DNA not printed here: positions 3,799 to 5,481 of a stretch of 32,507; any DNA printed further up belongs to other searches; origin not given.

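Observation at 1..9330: Seven translationally coupled genes form a non-canonical sialic-acid-like or amino-sugar operon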

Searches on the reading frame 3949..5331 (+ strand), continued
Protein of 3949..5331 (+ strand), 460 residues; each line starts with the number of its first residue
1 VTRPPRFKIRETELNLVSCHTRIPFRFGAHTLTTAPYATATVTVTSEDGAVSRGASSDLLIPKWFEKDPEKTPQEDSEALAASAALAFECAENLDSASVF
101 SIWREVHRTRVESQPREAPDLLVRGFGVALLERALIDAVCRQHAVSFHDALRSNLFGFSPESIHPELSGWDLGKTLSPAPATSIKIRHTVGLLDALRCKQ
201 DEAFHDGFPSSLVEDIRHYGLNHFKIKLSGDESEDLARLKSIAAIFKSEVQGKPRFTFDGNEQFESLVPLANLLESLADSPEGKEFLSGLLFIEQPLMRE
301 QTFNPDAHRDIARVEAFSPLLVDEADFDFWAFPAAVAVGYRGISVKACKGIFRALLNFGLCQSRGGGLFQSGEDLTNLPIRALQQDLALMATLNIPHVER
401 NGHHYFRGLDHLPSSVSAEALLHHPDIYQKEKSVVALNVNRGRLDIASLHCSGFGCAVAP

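Call 39: fold_search(model_id=the predicted structure, library=pdb)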
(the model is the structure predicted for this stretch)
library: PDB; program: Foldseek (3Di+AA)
matches with E <= 10: 1281; with E <= 0.001: 379
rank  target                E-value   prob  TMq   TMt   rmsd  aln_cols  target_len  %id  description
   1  3r0u_A                4.8e-16  1.00  0.58  0.71   6.2       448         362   14  Crystal structure of NYSGRC enolase target 200555, a putative dipeptide epimerase from Francisella philomiragia : Tart (released 2011-04-06)
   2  4hpn                  1.2e-14  1.00  0.60  0.72   5.3       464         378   16  Crystal structure of a proposed galactarolactone cycloisomerase from Agrobacterium Tumefaciens, target EFI-500704, with  (released 2012-11-07)
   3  2qdd_A                2.6e-14  1.00  0.56  0.68   6.6       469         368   16  Crystal structure of a member of enolase superfamily from Roseovarius nubinhibens ISM (released 2007-06-26)
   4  5xd9                  3.0e-14  1.00  0.54  0.67   6.8       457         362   14  Crystal structure analysis of 3,6-anhydro-L-galactonate cycloisomerase (released 2017-09-27)
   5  4dye                  3.4e-14  1.00  0.59  0.71   5.4       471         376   16  Crystal structure of an enolase (putative sugar isomerase, target efi-502095) from streptomyces coelicolor, no mg, order (released 2012-03-14)
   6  3ik4_B                3.4e-14  1.00  0.59  0.73   5.7       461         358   17  CRYSTAL STRUCTURE OF mandelate racemase/muconate lactonizing protein from Herpetosiphon aurantiacus (released 2009-08-18)
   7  3fvd_B                3.4e-14  1.00  0.57  0.70   6.0       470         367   16  Crystal structure of a member of enolase superfamily from ROSEOVARIUS NUBINHIBENS ISM complexed with magnesium (released 2009-01-27)
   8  3r0k_A                3.8e-14  1.00  0.56  0.70   6.4       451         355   15  Crystal structure of NYSGRC enolase target 200555, a putative dipeptide epimerase from Francisella philomiragia : Tart (released 2011-03-30)
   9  7mqx_E                4.7e-14  1.00  0.56  0.69   6.3       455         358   16  P. putida mandelate racemase forms an oxobenzoxaborole adduct with 2-formylphenylboronic acid (released 2021-08-11)
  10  4m0x_B                5.6e-14  1.00  0.58  0.71   6.5       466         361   16  Crystal structure of 2-chloromuconate cycloisomerase from Rhodococcus opacus 1CP (released 2014-07-09)
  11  7s8w_D                7.0e-14  1.00  0.59  0.72   5.4       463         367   16  Amycolatopsis sp. T-1-60 N-succinylamino acid racemase/o-succinylbenzoate synthase R266Q mutant in complex with N-succ (released 2021-10-06)
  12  1jpm_C                7.4e-14  1.00  0.56  0.69   6.4       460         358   14  L-Ala-D/L-Glu Epimerase (released 2001-12-21)
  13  3mzn_B                9.9e-14  1.00  0.56  0.58   5.8       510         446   13  Crystal structure of probable glucarate dehydratase from chromohalobacter salexigens dsm 3043 (released 2010-05-26)
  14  3ddm_A                1.1e-13  1.00  0.58  0.72   5.6       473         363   14  CRYSTAL STRUCTURE OF MANDELATE RACEMASE/MUCONATE LACTONIZING ENZYME FROM Bordetella bronchiseptica RB50 (released 2008-06-24)
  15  4hnc_A                1.1e-13  1.00  0.56  0.70   6.3       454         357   15  P. putida C92S/K166C/C264S mandelate racemase co-crystallized with benzilic acid (released 2013-10-30)
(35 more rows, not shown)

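Call 55: search_protein_families(library=pfam, proteins=[L009:4197-5210:+, L009:7336-8862:+, L009:2930-3541:+, L009:404-2944:-, L009:3505-4293:+, L009:8793-10004:+], max_evalue=0.001)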
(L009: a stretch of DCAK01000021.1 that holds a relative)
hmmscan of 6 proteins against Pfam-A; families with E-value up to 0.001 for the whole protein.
L009:4197-5210:+ (337 aa): 1 family
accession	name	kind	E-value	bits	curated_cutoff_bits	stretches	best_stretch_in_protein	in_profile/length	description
PF00701.28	DHDPS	-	1.6e-47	162.1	22.1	1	36-324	2-286/289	Dihydrodipicolinate synthetase family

L009:7336-8862:+ (508 aa): 1 family
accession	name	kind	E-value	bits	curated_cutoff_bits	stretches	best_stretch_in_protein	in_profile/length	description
PF07221.17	GlcNAc_2-epim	-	9.1e-33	114.4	23.4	1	148-488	1-340/347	N-acylglucosamine 2-epimerase (GlcNAc 2-epimerase)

L009:2930-3541:+ (203 aa): 1 family
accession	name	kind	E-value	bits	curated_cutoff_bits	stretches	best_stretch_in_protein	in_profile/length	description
PF06439.18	3keto-disac_hyd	-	1.5e-36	126.6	26.8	1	29-198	8-186/187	3-keto-disaccharide hydrolase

L009:404-2944:- (846 aa): 4 families
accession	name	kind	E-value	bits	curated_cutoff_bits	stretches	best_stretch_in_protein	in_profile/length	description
PF23500.1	DUF7133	-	3e-102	343.2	27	1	75-449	1-385/385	Domain of unknown function (DUF7133)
PF13442.11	Cytochrome_CBB3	-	1.3e-08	35.5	27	1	742-826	2-68/68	Cytochrome C oxidase, cbb3-type, subunit III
PF00034.26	Cytochrom_C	-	2.5e-08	35.6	21.3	1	745-827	3-87/90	Cytochrome c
PF13646.12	HEAT_2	-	2.1e-05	25.1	27.7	0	466-544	4-85/88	HEAT repeats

L009:3505-4293:+ (262 aa): 1 family
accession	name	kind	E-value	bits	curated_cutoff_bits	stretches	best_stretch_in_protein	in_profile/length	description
PF01182.26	Glucosamine_iso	-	1.4e-26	94.2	27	1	22-245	3-225/225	Glucosamine-6-phosphate isomerases/6-phosphogluconolactonase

L009:8793-10004:+ (403 aa): 1 family
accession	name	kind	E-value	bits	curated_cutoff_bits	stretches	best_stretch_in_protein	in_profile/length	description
PF13088.12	BNR_2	-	3.4e-17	63.1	31.4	2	146-302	81-225/277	BNR repeat-like domain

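Call 58: search_protein_families(library=pfam, proteins=[L055:3572-4408:+, L055:4369-5310:+, L055:5178-7880:+, L055:8178-10004:+, L055:12102-14513:+, L055:14590-15642:+, L055:16621-17595:+, L055:18059-19957:+, L055:14557-15489:-, L055:16591-17472:-], max_evalue=0.001)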
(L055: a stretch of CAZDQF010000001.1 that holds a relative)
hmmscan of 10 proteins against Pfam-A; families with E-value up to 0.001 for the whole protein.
L055:3572-4408:+ (278 aa): 0 families

L055:4369-5310:+ (313 aa): 1 family
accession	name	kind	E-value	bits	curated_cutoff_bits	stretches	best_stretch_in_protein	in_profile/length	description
PF00701.28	DHDPS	-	5.2e-45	153.8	22.1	1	18-304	3-288/289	Dihydrodipicolinate synthetase family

L055:5178-7880:+ (900 aa): 6 families
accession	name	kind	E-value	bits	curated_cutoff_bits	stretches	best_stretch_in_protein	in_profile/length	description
PF00474.23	SSF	-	1.5e-37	129.9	22.8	1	448-851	1-406/406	Sodium:solute symporter family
PF24996.1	NANM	-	2.5e-28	99.4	45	2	185-406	2-219/350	N-acetylneuraminate epimerase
PF24681.1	Kelch_KLHDC2_KLHL20_DRC7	-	1.4e-12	47.8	50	2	92-285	9-187/221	KLHDC2/KLHL20/DRC7 Kelch-repeats domain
PF13964.12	Kelch_6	-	6.4e-12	45.5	25.3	0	194-242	5-49/50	Kelch motif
PF07646.21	Kelch_2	-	1.6e-06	28.3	21.3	0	255-284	9-36/48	Kelch motif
PF13418.12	Kelch_4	-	0.00055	20.3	21.6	0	193-240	5-48/49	Galactose oxidase, central domain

L055:8178-10004:+ (608 aa): 1 family
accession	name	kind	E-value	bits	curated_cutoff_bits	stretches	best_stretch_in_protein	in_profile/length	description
PF00474.23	SSF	-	7.5e-50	170.4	22.8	2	33-298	1-252/406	Sodium:solute symporter family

L055:12102-14513:+ (803 aa): 1 family
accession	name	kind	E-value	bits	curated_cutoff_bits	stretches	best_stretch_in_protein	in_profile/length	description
PF01566.24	Nramp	-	1.7e-22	80.4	29.8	2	515-741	163-352/357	Natural resistance-associated macrophage protein-like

L055:14590-15642:+ (350 aa): 0 families

L055:16621-17595:+ (324 aa): 0 families

L055:18059-19957:+ (632 aa): 0 families

L055:14557-15489:- (310 aa): 1 family
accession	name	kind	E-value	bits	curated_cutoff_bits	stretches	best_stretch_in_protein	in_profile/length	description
PF00795.27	CN_hydrolase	-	2.7e-45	155.2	23.2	1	5-274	1-250/256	Carbon-nitrogen hydrolase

L055:16591-17472:- (293 aa): 1 family
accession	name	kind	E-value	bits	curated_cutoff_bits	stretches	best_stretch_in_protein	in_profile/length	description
PF00303.24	Thymidylat_synt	-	1.7e-124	414.7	24.3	1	32-293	2-266/266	Thymidylate synthase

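Call 70: search_protein_families(library=pfam, proteins=[L045:8200-9216:+, L045:8212-9162:-, L045:9228-9911:+, L045:12839-13816:+, L045:13659-14729:+, L076:8313-9260:-, L076:8391-9284:+, L076:12753-13904:+, L074:14445-15659:+, L076:9257-9916:-], max_evalue=0.001)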
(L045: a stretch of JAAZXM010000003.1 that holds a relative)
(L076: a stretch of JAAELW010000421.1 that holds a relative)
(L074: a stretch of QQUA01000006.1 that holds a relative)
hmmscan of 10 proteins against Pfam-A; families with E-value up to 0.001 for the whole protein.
L045:8200-9216:+ (338 aa): 0 families

L045:8212-9162:- (316 aa): 0 families

L045:9228-9911:+ (227 aa): 0 families

L045:12839-13816:+ (325 aa): 1 family
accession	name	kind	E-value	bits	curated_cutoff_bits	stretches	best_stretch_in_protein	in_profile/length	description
PF06439.18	3keto-disac_hyd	-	3.7e-27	96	26.8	1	175-321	47-186/187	3-keto-disaccharide hydrolase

L045:13659-14729:+ (356 aa): 0 families

L076:8313-9260:- (315 aa): 0 families

L076:8391-9284:+ (297 aa): 0 families

L076:12753-13904:+ (383 aa): 0 families

L074:14445-15659:+ (404 aa): 1 family
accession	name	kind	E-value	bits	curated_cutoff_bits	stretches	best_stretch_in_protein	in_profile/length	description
PF04326.19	SLFN_AlbA_2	-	1.8e-11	45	25.3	1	12-142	1-117/118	Schlafen, AlbA_2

L076:9257-9916:- (219 aa): 6 families
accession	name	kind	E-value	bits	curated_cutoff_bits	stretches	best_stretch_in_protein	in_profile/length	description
PF17938.6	TetR_C_29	-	1.4e-46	157.9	26.2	1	91-209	1-119/119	Tetracyclin repressor-like, C-terminal domain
PF00440.29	TetR_N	-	1.4e-16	60.4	24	1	23-69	1-47/47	Bacterial regulatory proteins, tetR family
PF14514.11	TetR_C_9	-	3.4e-06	27.7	25.3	1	91-216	4-128/130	Tetracyclin repressor-like, C-terminal domain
PF17926.6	TetR_C_21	-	0.00042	20.9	26.2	1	102-210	9-110/111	Tetracyclin repressor-like, C-terminal domain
PF17932.6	TetR_C_24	-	0.00059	20.5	26.4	0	90-164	3-74/114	Tetracyclin repressor-like, C-terminal domain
PF16859.10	TetR_C_11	-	0.00065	20.5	32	1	132-173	47-89/113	Tetracyclin repressor-like, C-terminal domain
